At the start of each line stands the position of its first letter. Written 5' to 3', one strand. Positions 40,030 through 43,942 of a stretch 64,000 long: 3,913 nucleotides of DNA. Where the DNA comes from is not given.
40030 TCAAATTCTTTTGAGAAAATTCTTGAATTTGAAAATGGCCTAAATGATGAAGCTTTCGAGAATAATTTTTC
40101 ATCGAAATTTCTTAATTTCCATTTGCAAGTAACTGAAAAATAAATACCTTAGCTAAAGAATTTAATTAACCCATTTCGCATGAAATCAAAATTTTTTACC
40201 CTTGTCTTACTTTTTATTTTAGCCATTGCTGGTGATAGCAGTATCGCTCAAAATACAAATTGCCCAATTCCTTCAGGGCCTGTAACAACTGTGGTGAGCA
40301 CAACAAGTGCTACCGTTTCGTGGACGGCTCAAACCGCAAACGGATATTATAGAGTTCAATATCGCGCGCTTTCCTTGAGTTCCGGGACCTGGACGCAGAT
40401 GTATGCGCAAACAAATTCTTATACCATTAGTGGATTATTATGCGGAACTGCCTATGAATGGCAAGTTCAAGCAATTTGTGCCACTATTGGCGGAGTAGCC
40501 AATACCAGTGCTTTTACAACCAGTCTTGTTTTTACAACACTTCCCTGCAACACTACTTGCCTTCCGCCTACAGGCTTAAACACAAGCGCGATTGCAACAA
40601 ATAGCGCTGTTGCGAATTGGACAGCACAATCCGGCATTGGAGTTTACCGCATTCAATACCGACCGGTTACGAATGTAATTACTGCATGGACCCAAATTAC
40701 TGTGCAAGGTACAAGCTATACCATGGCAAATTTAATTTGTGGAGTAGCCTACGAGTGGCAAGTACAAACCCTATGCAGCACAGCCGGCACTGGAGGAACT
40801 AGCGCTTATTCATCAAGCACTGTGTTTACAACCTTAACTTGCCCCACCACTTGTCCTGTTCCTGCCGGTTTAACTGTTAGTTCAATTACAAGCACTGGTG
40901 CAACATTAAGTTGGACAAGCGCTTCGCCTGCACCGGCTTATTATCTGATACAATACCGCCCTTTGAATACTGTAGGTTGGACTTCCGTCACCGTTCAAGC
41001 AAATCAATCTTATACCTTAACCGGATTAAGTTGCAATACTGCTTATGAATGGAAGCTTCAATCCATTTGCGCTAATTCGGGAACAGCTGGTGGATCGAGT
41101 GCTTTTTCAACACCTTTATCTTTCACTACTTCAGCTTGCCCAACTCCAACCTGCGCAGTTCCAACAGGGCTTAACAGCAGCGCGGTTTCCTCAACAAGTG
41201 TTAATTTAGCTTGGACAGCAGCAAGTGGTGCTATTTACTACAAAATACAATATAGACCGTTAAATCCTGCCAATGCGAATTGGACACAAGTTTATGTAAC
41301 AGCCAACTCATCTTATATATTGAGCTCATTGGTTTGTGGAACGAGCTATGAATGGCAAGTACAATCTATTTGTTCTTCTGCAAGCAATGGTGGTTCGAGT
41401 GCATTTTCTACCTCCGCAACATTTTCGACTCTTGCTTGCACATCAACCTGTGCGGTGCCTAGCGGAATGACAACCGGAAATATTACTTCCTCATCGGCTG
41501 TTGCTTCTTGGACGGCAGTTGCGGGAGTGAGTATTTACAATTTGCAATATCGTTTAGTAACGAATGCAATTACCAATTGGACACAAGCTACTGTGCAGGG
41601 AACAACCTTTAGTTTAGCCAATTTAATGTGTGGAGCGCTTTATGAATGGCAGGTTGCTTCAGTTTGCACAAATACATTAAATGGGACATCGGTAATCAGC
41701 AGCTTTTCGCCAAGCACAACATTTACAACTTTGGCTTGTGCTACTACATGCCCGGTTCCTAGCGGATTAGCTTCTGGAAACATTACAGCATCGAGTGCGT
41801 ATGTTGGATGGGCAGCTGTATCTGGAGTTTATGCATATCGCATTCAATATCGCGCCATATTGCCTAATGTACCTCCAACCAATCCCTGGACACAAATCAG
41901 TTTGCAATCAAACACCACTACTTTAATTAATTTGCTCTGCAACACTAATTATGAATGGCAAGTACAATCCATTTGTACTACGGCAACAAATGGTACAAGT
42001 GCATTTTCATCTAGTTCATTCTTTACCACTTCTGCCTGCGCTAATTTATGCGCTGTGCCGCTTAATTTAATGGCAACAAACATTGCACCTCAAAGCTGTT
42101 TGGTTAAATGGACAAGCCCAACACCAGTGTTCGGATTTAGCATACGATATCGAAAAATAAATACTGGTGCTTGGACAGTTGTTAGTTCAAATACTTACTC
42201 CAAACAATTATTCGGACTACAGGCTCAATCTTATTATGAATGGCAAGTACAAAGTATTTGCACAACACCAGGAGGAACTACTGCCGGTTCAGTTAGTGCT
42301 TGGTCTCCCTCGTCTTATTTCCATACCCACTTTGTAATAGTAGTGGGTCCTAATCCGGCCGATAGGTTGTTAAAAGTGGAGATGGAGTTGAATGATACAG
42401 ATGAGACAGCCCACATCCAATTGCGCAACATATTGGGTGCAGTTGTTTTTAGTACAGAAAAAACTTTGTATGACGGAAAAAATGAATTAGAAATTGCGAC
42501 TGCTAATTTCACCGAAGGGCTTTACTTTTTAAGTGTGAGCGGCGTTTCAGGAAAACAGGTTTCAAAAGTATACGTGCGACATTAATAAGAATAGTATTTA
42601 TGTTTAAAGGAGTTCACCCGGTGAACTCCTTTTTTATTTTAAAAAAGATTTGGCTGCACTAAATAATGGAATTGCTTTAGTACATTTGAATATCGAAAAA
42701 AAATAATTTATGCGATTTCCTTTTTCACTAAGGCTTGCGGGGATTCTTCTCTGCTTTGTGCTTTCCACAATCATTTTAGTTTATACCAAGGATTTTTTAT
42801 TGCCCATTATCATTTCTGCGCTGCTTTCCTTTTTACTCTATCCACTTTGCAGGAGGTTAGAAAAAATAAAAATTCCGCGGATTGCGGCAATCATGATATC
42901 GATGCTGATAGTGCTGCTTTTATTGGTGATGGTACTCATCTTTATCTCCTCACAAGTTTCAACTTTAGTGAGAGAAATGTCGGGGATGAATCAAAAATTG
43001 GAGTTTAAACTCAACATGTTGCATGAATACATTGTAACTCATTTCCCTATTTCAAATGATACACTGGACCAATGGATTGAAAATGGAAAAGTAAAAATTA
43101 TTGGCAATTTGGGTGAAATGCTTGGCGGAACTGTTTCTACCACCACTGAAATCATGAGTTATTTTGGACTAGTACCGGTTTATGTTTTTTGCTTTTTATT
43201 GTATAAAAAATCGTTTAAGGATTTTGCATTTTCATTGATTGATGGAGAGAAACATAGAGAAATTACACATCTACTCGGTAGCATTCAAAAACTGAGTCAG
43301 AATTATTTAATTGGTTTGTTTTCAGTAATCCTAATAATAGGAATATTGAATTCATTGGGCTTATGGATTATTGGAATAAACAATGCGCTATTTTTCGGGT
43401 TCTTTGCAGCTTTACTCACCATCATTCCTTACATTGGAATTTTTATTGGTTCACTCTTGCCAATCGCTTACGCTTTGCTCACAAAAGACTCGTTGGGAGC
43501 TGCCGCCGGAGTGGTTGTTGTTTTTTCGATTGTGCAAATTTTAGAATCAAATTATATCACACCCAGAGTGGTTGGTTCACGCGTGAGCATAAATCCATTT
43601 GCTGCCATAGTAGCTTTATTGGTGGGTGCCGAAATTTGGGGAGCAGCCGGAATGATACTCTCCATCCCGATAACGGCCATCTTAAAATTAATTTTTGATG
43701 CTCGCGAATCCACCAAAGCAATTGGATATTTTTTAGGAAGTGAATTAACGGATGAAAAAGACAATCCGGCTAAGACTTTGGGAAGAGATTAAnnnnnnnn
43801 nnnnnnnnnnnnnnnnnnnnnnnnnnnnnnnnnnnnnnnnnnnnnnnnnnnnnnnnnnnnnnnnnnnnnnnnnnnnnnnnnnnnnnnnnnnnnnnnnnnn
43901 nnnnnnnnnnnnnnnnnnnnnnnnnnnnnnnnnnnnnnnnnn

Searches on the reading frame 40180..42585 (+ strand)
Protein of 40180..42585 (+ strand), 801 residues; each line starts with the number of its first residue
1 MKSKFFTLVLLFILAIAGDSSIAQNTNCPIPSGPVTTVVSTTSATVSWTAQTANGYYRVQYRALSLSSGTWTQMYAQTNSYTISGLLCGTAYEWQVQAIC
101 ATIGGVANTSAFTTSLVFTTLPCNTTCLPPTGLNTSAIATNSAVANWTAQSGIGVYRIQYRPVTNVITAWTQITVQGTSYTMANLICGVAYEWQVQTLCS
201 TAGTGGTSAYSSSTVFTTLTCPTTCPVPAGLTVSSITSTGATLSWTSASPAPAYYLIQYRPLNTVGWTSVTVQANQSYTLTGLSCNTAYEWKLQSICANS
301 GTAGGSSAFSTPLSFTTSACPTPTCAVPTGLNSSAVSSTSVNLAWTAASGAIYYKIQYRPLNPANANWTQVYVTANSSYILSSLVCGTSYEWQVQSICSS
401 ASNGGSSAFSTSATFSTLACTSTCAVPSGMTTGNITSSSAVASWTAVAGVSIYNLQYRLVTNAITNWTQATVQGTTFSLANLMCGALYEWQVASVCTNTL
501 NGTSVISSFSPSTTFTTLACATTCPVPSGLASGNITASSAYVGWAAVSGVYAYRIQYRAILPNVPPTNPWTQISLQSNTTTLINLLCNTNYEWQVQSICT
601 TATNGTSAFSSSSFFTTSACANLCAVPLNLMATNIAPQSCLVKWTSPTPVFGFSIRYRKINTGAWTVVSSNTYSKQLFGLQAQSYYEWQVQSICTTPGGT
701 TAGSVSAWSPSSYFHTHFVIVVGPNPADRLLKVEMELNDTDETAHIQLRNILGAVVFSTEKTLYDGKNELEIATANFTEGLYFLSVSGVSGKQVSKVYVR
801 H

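Call 47: search_protein_families(library=pfam, proteins=[window:40180-42585:+], max_evalue=0.00001)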
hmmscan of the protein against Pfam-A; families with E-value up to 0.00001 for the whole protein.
window:40180-42585:+ (801 aa): 3 families
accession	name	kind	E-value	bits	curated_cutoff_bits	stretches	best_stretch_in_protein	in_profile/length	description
PF00041.27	fn3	-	3.8e-52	174.9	25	5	228-300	3-73/84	Fibronectin type III domain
PF25059.1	FN3_DSCAM-DSCAML_C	-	1.2e-17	64.4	39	0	244-311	12-79/89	DSCAM/DSCAML C-terminal Fn3-like domain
PF18962.6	Por_Secre_tail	-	2e-10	41.2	27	1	724-799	3-75/75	Secretion system C-terminal sorting domain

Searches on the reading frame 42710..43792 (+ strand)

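Call 47: search_protein_families(library=pfam, proteins=[window:42710-43792:+], max_evalue=0.00001)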
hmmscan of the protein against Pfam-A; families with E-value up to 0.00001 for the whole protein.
window:42710-43792:+ (360 aa): 1 family
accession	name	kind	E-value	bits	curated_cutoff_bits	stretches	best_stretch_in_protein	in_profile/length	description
PF01594.21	AI-2E_transport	-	4.3e-57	194.2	34.3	1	11-331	3-325/327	AI-2E family transporter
